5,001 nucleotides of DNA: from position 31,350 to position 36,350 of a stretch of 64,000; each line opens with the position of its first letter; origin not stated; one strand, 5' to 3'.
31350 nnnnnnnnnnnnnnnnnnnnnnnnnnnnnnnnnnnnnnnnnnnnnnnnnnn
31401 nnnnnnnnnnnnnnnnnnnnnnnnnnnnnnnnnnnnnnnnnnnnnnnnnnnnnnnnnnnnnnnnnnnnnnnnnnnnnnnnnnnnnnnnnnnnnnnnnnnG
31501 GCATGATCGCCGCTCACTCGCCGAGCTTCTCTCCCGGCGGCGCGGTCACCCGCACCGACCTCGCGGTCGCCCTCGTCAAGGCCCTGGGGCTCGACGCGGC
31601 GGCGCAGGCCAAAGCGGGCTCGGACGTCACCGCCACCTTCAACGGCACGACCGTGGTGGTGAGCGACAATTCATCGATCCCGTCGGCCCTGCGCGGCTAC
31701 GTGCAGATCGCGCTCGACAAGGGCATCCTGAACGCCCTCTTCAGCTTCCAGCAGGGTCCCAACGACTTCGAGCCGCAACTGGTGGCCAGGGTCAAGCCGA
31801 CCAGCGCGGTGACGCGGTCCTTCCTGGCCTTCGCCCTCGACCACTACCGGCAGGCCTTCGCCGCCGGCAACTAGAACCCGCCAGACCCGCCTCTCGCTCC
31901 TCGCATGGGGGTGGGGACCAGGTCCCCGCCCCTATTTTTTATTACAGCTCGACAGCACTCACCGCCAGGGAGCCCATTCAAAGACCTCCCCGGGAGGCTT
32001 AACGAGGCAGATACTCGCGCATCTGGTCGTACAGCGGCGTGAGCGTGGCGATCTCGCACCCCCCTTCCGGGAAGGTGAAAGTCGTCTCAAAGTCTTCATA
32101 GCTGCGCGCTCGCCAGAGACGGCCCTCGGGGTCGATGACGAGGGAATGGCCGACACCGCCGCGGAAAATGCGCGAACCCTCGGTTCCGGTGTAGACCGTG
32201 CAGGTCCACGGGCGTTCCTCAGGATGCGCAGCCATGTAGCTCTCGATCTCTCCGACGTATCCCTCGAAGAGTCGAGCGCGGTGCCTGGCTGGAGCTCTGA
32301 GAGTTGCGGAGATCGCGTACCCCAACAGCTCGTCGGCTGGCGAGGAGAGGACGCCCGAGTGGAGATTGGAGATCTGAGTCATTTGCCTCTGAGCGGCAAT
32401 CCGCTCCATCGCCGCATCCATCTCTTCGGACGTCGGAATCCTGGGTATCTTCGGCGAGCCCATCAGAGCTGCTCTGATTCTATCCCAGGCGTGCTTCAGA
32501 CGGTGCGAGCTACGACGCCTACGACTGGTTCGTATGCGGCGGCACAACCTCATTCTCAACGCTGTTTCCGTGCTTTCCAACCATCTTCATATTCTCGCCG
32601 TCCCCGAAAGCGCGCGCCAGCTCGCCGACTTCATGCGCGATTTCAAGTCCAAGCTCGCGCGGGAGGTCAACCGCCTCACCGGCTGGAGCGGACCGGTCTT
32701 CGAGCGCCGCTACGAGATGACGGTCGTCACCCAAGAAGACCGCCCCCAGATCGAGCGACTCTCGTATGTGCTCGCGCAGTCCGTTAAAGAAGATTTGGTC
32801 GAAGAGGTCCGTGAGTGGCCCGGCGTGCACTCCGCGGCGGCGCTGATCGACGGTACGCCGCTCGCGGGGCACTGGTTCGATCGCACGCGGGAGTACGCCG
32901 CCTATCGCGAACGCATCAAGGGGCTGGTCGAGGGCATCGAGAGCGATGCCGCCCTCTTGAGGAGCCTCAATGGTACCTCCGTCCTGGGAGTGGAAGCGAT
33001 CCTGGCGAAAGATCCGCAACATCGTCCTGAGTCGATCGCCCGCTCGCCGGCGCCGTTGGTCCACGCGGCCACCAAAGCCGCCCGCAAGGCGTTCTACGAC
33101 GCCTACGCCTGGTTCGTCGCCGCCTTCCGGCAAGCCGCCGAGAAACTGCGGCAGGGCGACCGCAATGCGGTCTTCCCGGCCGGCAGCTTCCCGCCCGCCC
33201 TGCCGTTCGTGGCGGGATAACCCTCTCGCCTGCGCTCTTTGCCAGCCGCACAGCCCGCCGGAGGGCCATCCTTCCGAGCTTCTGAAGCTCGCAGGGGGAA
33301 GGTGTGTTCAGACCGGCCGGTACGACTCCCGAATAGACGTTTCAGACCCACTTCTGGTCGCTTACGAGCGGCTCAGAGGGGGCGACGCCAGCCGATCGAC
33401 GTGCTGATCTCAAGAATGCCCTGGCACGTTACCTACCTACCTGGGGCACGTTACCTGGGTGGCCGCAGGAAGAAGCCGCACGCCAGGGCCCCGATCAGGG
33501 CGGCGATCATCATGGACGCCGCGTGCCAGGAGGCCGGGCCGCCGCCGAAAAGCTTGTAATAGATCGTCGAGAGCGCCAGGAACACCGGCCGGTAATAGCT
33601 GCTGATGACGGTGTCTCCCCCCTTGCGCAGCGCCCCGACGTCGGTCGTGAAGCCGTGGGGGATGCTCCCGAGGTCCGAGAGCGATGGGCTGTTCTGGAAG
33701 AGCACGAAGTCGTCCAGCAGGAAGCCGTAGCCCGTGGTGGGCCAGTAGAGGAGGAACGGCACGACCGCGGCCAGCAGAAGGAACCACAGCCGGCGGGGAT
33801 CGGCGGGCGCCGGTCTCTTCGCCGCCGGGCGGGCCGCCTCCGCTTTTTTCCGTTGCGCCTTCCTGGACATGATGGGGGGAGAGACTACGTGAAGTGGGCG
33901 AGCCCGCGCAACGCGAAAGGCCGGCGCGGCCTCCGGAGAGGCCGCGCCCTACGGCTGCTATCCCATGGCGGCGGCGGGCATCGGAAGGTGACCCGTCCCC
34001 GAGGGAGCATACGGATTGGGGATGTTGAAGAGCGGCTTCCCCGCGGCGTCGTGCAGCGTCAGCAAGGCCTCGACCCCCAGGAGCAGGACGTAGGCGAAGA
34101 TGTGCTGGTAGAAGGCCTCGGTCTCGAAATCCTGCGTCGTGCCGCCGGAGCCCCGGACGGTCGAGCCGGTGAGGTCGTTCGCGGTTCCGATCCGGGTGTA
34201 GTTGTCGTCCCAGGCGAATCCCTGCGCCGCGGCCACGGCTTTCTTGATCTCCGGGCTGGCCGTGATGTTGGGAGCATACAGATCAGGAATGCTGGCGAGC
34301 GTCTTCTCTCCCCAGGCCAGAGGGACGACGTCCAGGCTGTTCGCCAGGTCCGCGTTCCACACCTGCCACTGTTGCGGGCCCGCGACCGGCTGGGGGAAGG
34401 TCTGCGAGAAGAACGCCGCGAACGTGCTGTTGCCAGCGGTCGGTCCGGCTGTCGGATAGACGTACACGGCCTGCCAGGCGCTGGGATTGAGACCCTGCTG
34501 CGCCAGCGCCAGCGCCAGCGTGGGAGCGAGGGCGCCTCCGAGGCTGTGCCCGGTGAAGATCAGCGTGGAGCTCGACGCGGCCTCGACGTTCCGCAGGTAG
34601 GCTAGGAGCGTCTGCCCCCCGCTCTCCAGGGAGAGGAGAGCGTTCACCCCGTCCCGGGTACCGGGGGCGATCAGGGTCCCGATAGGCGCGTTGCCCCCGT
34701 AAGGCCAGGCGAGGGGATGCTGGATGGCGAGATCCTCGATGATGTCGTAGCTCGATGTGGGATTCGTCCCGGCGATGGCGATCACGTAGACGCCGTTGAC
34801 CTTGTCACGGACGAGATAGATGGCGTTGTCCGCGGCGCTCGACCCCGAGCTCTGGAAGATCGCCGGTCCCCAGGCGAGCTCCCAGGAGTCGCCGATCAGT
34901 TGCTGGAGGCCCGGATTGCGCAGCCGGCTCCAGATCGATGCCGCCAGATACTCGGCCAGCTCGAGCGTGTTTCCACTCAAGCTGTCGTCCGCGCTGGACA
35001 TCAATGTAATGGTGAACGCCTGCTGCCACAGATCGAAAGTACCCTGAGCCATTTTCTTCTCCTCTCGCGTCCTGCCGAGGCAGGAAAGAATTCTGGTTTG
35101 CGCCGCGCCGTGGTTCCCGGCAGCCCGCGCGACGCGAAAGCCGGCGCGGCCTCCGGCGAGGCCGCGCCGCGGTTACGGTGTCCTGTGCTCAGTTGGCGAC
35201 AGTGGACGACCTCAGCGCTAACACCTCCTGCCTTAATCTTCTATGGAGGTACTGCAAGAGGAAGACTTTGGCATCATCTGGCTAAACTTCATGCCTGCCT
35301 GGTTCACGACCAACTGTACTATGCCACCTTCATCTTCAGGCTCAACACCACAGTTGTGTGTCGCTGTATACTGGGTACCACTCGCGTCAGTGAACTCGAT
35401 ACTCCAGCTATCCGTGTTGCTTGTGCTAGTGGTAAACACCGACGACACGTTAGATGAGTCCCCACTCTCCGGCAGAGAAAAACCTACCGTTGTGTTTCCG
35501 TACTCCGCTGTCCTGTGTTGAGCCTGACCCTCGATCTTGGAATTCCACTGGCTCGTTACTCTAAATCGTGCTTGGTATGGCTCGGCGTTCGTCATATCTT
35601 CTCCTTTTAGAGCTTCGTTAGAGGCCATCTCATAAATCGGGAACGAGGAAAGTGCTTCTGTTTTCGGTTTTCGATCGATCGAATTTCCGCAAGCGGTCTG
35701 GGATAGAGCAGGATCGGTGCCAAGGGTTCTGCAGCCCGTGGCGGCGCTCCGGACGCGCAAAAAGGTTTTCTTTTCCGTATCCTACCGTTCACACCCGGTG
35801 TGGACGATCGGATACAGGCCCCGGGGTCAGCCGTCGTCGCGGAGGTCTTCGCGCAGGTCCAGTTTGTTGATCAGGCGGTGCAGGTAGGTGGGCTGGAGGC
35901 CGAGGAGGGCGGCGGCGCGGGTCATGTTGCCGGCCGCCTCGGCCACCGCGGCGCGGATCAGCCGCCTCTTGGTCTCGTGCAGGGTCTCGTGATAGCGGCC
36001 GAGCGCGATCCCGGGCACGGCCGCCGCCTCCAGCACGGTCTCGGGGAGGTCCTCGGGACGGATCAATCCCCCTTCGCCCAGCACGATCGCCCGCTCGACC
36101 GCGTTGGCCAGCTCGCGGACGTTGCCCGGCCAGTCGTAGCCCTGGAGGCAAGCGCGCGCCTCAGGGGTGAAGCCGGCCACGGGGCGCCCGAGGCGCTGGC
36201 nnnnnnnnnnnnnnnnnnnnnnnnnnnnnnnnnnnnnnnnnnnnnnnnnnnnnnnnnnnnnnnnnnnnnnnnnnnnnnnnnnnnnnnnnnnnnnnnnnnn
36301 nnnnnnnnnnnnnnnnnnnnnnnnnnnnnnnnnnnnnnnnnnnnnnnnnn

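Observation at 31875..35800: Lower-GC accessory patch: RAYT/IS200-like transposase remnant and a class-3 lipase bracketed by 48-bp palindromic direct repeats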

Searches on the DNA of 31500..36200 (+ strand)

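Call 44: search_rna_families(source=window, start=31500, end=36200, threshold=evalue, max_evalue=1)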
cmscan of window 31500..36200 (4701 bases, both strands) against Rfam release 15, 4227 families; matches with E-value up to 1: 1.
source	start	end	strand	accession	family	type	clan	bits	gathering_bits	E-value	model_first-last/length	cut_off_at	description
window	35707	35760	+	RF02807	PyrR209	Gene; snRNA; snoRNA; HACA-box;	-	22.6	42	0.53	1-65/65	no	Pyrobaculum sRNA 209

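Call 74: search_dna_similar(query=window:33890-35800:+, collection=plasmids, mode=distant, max_rows=10)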
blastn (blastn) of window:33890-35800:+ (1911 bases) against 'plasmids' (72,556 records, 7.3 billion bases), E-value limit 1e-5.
No match.

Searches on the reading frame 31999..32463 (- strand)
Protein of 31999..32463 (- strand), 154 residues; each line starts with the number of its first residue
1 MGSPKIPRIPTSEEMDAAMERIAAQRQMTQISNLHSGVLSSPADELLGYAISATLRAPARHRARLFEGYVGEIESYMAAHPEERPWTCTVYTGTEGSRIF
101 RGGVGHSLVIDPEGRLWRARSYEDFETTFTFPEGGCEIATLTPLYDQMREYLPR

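Call 72: search_solved_structures(query=window:31999-32463:-, max_evalue=1)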
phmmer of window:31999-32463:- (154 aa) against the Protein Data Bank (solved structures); distinct sequences matched with E-value up to 1: 1.
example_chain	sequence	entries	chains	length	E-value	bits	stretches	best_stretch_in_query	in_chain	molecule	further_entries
7d8g_A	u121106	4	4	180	0.6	13.3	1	70-121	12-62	UPF0374 protein SA1684 | UPF0374 protein SAB1800c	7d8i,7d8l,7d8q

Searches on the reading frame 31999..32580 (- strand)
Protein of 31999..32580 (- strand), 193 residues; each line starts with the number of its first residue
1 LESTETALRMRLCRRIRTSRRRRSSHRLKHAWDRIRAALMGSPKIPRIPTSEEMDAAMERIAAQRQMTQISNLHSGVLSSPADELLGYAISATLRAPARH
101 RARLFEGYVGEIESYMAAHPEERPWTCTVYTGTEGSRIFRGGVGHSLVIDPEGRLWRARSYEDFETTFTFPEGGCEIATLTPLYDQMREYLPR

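Call 7: search_protein_families(library=pfam, proteins=[window:31999-32580:-], max_evalue=0.1)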
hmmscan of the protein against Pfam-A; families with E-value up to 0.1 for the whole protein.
window:31999-32580:- (193 aa): 0 families

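Call 8: search_protein_families(library=ncbifam, proteins=[window:31999-32580:-], max_evalue=0.1)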
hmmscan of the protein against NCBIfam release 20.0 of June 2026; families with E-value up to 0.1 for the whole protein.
window:31999-32580:- (193 aa): 0 families

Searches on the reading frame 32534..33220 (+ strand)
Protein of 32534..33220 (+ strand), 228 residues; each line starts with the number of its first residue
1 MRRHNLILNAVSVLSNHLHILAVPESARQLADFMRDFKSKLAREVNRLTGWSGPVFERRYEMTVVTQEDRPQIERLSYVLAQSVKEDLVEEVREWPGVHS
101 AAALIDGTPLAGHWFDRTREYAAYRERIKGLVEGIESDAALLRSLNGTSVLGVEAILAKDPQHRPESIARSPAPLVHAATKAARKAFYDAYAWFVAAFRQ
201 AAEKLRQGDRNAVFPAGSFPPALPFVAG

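Call 7: search_protein_families(library=pfam, proteins=[window:32534-33220:+], max_evalue=0.1)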
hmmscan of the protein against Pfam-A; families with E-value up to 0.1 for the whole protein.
window:32534-33220:+ (228 aa): 1 family
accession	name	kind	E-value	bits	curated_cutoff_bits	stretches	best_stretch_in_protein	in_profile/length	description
PF01797.21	Y1_Tnp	-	0.0012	19.3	23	1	3-73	38-114/121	Transposase IS200 like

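Call 8: search_protein_families(library=ncbifam, proteins=[window:32534-33220:+], max_evalue=0.1)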
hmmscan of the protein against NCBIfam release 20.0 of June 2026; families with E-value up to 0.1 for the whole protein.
window:32534-33220:+ (228 aa): 1 family
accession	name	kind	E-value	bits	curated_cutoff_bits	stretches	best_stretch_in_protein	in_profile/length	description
NF047646.1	REP_Tyr_transpos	equivalog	1.2e-12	47.9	80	1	2-96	43-144/146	REP-associated tyrosine transposase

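Call 31: find_homologous_proteins(query=window:32534-33220:+)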
Query window:32534-33220:+ (228 aa): 1354 proteins with E <= 0.001 among 2604 candidates; the best 120 are listed.
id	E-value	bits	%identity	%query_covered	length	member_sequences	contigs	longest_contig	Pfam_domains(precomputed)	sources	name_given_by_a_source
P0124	9.0e-146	501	100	100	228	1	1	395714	-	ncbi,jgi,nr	ncbi:MAG: REP-associated tyrosine transposase [Acidobacteriota bacterium]|jgi:REP element-mobilizing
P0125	2.8e-126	438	82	100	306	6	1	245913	-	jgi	jgi:putative transposase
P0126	4.6e-126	437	80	100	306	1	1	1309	-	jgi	jgi:putative transposase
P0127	1.7e-124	432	81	100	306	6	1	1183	PF01797.22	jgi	jgi:REP element-mobilizing transposase RayT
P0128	5.5e-124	430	80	100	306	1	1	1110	-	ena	-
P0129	2.5e-121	421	78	99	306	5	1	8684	-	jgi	jgi:REP element-mobilizing transposase RayT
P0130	5.6e-120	417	77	100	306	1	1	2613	-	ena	-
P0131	3.7e-118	411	76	100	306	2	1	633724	-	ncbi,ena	-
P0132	4.9e-118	411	75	100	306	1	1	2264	PF01797.22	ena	-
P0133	4.8e-117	407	77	100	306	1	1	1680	PF01797.22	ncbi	-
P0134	9.1e-117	406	75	100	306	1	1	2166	-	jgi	jgi:putative transposase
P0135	1.0e-116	406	75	100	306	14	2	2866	-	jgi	jgi:hypothetical protein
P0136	2.7e-113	395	73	100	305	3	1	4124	-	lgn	-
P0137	4.3e-113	394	72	100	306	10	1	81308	-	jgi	jgi:REP element-mobilizing transposase RayT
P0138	5.2e-113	394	73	100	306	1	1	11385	PF01797.22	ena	-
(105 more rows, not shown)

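Call 35: find_encoding_contigs(protein=P0124, flank=10000, max_places=4)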
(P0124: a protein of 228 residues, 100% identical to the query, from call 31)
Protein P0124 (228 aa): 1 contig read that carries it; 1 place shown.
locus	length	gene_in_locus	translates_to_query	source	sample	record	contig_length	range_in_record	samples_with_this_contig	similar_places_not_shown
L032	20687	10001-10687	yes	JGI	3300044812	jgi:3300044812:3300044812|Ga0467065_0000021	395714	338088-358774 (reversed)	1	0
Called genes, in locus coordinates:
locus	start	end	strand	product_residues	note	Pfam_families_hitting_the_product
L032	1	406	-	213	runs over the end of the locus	PF00072:Response_reg, PF00196:GerE, PF08281:Sigma70_r4_2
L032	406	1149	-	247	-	PF07730:HisKA_3, PF02518:HATPase_c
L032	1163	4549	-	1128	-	PF00069:Pkinase, PF07714:PK_Tyr_Ser-Thr, PF03109:ABC1 (weak), PF13432:TPR_16, PF14559:TPR_19, PF13424:TPR_12, PF17874:TPR_MalT, PF13424:TPR_12, +15 more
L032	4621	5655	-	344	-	PF16697:Yop-YscD_cpl, PF00498:FHA, PF01590:GAF, PF13185:GAF_2, PF13492:GAF_3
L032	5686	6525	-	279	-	PF20396:DUF6689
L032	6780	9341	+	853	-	PF00082:Peptidase_S8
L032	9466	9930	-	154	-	-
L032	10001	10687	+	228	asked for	-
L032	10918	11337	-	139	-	-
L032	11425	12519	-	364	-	PF01764:Lipase_3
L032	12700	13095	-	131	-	-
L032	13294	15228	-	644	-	PF16697:Yop-YscD_cpl, PF00498:FHA, PF01590:GAF (weak), PF13185:GAF_2 (weak), PF00158:Sigma54_activat, PF14532:Sigma54_activ_2, PF07728:AAA_5 (weak), PF25601:AAA_lid_14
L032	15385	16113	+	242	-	-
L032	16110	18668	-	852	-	PF00069:Pkinase, PF07714:PK_Tyr_Ser-Thr, PF13432:TPR_16, PF14559:TPR_19 (weak), PF13432:TPR_16, PF00515:TPR_1 (weak), PF07719:TPR_2 (weak), PF14559:TPR_19, +11 more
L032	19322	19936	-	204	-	-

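Call 38: find_encoding_contigs(protein=P0125, flank=6000, max_places=3)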
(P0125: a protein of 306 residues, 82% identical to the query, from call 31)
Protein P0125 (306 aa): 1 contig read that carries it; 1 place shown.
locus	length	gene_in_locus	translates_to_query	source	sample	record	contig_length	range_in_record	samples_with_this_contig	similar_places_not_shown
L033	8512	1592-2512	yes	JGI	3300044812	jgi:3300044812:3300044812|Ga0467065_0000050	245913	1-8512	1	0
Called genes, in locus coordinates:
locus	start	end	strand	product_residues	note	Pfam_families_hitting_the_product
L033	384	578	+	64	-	-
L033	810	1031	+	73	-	-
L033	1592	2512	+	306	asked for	-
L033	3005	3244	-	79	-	PF00589:Phage_integrase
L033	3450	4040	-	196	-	-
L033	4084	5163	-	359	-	PF03706:LPG_synthase_TM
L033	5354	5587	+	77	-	PF09360:zf-CDGSH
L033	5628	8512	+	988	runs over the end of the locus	PF07676:PD40 (faint), PF26549:Tricorn_N (faint), PF26550:Tricorn_2nd (weak)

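Call 39: find_encoding_contigs(protein=P0131, flank=6000, max_places=3)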
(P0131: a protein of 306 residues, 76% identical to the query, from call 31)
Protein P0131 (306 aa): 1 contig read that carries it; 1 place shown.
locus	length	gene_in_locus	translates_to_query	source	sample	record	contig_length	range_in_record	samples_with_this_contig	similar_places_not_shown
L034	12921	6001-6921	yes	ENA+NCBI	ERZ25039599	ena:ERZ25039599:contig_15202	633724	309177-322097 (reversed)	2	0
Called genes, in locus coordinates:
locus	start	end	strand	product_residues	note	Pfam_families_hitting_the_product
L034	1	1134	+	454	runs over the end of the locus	PF13527:Acetyltransf_9 (weak)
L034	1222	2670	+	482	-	PF13546:DDE_5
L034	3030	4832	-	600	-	-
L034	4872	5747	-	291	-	PF01370:Epimerase, PF05368:NmrA, PF13460:NAD_binding_10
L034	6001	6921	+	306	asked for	-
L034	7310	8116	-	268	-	-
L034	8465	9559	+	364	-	PF07021:MetW, PF13489:Methyltransf_23, PF13847:Methyltransf_31 (weak), PF08241:Methyltransf_11, PF08242:Methyltransf_12, PF13649:Methyltransf_25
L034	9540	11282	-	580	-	-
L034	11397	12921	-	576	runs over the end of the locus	PF13428:TPR_14 (faint), PF13429:TPR_15 (faint), PF13432:TPR_16 (faint), PF12895:ANAPC3 (faint), PF13371:TPR_9 (faint), PF14559:TPR_19 (weak), PF23914:TPR_CcmH_CycH (weak), PF14559:TPR_19, +9 more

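Call 58: search_protein_families(library=pfam, proteins=[P0125], max_evalue=0.1)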
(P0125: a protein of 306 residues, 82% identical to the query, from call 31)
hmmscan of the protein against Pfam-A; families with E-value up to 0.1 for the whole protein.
P0125 (306 aa): 1 family
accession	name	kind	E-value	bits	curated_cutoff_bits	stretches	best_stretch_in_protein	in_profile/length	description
PF01797.21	Y1_Tnp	-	6.9e-05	23.4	23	1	34-119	24-115/121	Transposase IS200 like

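Call 59: search_protein_families(library=ncbifam, proteins=[P0125], max_evalue=0.1)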
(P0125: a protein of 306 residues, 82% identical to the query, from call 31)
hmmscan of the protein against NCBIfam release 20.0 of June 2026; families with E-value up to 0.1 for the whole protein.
P0125 (306 aa): 1 family
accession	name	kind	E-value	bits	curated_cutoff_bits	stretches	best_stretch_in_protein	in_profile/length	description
NF047646.1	REP_Tyr_transpos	equivalog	5.8e-15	55.5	80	1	16-141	13-144/146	REP-associated tyrosine transposase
